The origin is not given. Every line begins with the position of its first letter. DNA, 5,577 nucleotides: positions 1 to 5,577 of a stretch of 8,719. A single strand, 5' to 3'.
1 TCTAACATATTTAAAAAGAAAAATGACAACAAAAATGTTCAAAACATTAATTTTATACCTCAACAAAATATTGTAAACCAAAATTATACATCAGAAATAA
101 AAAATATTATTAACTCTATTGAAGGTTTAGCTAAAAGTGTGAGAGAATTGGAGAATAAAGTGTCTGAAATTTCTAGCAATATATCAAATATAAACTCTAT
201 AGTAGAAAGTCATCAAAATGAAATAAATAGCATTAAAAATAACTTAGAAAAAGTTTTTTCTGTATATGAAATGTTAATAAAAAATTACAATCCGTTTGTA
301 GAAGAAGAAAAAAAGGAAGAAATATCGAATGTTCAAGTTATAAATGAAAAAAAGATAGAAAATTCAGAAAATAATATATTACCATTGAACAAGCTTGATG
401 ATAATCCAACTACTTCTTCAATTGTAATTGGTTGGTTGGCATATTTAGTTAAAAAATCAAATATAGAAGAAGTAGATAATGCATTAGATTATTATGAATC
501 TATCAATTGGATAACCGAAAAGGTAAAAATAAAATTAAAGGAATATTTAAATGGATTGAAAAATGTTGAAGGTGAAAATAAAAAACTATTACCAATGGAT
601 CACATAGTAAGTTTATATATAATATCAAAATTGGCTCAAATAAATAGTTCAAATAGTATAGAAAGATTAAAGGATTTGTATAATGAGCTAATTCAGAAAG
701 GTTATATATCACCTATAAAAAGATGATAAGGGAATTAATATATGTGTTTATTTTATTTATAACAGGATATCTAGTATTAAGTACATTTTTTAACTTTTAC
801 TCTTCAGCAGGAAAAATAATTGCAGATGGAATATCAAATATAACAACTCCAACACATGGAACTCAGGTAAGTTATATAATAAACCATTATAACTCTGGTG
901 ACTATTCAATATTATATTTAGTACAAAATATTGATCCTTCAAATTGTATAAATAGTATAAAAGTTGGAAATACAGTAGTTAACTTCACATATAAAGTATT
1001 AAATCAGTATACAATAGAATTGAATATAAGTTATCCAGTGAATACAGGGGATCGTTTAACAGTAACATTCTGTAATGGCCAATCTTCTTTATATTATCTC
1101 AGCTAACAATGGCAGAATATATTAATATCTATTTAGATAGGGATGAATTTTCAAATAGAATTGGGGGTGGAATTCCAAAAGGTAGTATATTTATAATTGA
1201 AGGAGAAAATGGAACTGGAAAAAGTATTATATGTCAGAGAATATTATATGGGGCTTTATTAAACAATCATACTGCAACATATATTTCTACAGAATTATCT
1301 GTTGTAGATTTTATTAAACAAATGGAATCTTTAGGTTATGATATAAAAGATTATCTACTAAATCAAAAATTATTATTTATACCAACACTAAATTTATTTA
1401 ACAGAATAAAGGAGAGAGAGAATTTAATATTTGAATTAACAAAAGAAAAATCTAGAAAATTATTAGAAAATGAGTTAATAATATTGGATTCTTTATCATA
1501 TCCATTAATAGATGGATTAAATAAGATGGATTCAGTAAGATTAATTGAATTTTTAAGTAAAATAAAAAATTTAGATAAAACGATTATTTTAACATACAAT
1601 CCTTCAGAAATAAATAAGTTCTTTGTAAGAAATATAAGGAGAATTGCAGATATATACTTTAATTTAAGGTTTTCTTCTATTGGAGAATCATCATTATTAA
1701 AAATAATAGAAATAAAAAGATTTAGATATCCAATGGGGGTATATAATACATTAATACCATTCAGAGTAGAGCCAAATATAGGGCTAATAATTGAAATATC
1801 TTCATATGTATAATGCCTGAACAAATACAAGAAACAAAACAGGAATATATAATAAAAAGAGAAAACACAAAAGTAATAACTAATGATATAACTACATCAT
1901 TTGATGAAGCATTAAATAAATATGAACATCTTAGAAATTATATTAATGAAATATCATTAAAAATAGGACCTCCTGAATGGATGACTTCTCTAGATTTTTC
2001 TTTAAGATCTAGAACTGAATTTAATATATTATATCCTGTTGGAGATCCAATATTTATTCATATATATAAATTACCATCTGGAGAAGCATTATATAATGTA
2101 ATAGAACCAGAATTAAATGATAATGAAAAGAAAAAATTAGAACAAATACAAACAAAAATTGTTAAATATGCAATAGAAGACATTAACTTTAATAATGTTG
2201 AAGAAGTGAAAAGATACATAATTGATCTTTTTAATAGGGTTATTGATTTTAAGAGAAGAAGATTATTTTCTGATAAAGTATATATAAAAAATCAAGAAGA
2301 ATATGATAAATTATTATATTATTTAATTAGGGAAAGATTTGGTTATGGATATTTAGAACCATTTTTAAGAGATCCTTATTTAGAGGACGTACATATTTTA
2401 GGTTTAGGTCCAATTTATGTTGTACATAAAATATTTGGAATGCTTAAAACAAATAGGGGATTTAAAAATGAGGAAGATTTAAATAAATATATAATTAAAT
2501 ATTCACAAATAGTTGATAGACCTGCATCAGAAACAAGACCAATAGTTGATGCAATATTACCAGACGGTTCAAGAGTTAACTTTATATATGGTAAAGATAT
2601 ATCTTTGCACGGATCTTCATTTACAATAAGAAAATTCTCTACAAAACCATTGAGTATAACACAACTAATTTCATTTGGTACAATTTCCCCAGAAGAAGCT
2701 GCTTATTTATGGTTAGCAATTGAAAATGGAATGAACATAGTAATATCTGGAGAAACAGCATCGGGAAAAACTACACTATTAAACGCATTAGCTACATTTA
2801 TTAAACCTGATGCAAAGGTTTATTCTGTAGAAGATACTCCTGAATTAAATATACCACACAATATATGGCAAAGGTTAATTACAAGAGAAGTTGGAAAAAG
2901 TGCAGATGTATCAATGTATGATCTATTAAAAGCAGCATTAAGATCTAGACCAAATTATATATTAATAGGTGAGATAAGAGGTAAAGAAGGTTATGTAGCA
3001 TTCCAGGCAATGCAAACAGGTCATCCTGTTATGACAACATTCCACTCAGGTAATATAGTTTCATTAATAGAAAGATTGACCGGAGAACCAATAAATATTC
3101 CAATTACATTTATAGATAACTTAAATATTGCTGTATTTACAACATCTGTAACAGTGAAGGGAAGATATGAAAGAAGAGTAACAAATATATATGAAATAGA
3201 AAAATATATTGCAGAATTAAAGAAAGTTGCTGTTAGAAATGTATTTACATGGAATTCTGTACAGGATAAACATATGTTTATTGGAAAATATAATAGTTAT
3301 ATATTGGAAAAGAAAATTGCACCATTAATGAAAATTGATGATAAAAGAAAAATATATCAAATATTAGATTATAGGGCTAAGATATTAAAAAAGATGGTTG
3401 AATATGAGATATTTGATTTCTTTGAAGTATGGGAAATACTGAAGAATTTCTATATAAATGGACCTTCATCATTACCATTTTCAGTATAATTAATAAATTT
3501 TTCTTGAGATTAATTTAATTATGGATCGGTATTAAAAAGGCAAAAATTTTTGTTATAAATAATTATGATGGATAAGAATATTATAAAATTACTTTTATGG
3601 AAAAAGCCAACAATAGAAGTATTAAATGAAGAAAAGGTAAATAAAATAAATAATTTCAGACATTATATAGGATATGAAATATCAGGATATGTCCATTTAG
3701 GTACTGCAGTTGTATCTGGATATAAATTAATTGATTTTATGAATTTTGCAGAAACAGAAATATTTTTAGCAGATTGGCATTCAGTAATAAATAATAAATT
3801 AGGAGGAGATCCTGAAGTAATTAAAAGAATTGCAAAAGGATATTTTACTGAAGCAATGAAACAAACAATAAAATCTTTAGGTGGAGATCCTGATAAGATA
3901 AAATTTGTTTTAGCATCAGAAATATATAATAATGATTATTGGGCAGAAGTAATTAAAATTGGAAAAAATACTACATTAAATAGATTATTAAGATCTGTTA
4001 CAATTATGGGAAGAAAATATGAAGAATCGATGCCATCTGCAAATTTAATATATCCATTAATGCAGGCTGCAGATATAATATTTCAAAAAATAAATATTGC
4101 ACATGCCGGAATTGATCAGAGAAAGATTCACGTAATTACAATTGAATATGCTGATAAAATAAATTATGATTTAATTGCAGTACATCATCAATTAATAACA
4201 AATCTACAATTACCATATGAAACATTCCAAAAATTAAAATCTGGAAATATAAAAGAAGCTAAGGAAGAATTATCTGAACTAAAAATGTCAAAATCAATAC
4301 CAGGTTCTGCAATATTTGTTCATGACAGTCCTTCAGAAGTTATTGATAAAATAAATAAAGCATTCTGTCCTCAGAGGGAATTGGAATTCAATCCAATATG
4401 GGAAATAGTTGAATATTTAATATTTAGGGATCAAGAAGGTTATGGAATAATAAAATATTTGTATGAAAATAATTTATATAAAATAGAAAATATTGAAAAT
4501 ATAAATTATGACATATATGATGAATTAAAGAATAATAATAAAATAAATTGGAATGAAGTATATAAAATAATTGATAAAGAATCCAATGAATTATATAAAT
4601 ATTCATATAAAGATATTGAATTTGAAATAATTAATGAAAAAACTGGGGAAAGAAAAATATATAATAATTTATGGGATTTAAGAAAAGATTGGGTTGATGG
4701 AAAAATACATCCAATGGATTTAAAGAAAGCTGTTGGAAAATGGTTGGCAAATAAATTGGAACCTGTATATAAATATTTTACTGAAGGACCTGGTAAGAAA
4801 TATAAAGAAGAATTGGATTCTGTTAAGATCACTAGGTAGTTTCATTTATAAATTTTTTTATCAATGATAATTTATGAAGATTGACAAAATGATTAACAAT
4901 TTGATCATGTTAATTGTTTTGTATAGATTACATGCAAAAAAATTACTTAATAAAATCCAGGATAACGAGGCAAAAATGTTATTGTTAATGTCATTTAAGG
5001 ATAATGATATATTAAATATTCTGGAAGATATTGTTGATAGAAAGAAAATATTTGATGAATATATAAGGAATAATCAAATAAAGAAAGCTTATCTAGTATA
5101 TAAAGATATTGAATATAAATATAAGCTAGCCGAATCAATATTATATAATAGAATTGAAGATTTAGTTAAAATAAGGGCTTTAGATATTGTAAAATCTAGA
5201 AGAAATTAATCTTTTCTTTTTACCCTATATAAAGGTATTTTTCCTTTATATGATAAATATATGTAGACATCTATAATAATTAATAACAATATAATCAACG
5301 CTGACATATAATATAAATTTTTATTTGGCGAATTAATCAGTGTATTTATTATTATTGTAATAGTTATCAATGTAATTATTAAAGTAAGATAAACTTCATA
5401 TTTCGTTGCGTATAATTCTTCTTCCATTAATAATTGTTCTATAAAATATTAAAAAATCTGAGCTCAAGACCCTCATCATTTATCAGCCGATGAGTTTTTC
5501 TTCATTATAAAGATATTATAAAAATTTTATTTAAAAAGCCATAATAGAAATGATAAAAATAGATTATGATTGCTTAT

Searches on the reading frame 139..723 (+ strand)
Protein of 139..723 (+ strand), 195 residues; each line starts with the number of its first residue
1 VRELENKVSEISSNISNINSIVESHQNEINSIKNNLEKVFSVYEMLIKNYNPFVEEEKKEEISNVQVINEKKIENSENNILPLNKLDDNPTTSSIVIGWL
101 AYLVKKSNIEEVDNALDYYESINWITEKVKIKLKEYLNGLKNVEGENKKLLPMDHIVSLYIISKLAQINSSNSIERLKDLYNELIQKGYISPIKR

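Call 5: search_protein_families(library=pfam, proteins=[window:139-723:+], max_evalue=0.1)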
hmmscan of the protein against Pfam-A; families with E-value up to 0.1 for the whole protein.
window:139-723:+ (195 aa): 5 families
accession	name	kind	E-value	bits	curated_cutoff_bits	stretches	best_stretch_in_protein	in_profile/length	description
PF04659.18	Arch_fla_DE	-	3.7e-20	72.1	21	1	83-166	6-95/96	Archaeal flagella protein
PF05377.16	FlaC_arch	-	1.3e-08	35.5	27.8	1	1-54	2-55/55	Flagella accessory protein C (FlaC)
PF14945.12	LLC1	-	0.013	16.5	27.3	1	43-113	34-99/119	Normal lung function maintenance, Low in Lung Cancer 1 protein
PF20634.2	IFNGR1_transm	-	0.069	13.9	27.5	0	34-56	32-55/57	Interferon gamma receptor 1, transmembrane region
PF21325.3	SHPRH_helical-1st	-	0.082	13.6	27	0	115-172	26-82/95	E3 ubiquitin-protein ligase SHPRH, first helical domain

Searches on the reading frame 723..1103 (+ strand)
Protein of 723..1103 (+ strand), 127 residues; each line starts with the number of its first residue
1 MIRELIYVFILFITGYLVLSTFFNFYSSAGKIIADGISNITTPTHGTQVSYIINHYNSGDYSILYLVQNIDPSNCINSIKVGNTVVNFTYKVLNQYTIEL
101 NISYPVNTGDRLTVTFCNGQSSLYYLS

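Call 5: search_protein_families(library=pfam, proteins=[window:723-1103:+], max_evalue=0.1)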
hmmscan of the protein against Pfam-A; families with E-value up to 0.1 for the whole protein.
window:723-1103:+ (127 aa): 0 families

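Call 47: search_protein_families(library=ncbifam, proteins=[window:723-1103:+], max_evalue=1)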
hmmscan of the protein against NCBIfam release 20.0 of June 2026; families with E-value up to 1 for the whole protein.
window:723-1103:+ (127 aa): 1 family
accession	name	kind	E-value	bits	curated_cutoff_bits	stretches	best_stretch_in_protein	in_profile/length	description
NF045957.1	MHO_1590_dom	subfamily_domain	0.07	13.4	42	1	74-105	35-66/81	MHO_1590 family protein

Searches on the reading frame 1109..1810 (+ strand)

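Call 5: search_protein_families(library=pfam, proteins=[window:1109-1810:+], max_evalue=0.1)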
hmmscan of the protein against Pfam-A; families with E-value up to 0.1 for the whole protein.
window:1109-1810:+ (234 aa): 11 families
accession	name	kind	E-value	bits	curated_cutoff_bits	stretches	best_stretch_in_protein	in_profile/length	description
PF06745.19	ATPase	-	6.8e-20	71.9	26.6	1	14-222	8-221/231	KaiC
PF24883.2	NPHP3_N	-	0.00069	20.3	24.8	1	24-154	21-151/164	Nephrocystin 3, N-terminal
PF13481.12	AAA_25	-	0.0019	18.3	27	1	17-139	25-160/195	AAA domain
PF00154.27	RecA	-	0.0026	17.7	27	1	20-86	47-111/262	recA bacterial DNA recombination protein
PF09848.15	SLFN-g3_helicase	-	0.0038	17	24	1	26-70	2-48/354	Schlafen group 3, DNA/RNA helicase domain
PF20720.3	nSTAND3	-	0.012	15.7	27.2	1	27-61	19-53/155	Novel STAND NTPase 3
PF00005.33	ABC_tran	-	0.019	16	25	1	19-48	5-34/137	ABC transporter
PF13401.12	AAA_22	-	0.019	15.7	27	1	26-71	6-33/130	AAA domain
PF19263.5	DUF5906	-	0.043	14.9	27.6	0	31-64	2-34/114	Family of unknown function (DUF5906)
PF12846.13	AAA_10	-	0.06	12.8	27.5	1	14-128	10-130/362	AAA-like domain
PF05625.17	PAXNEB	-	0.099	12.1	28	0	124-186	202-272/366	PAXNEB protein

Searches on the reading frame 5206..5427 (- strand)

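Call 5: search_protein_families(library=pfam, proteins=[window:5206-5427:-], max_evalue=0.1)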
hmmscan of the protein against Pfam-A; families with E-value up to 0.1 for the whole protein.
window:5206-5427:- (73 aa): 3 families
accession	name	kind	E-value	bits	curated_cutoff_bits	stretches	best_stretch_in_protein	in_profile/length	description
PF11145.14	DUF2921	-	0.0089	16.1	27.5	1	9-59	10-62/236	Transmembrane E3 ligase/DUF2921 transmembrane domain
PF24838.2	8xMP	-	0.015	15.5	30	1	2-71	14-81/136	Octameric membrane protein family (8xMP)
PF20136.4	DUF6526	-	0.099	13.1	23.7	0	8-57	14-61/145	Family of unknown function (DUF6526)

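Call 47: search_protein_families(library=ncbifam, proteins=[window:5206-5427:-], max_evalue=1)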
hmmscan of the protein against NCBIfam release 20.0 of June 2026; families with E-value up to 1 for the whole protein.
window:5206-5427:- (73 aa): 1 family
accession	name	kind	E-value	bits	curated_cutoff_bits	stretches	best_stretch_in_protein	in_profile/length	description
NF008480.0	PRK11380.1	equivalog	0.26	10.6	386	1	8-60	40-94/353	hypothetical protein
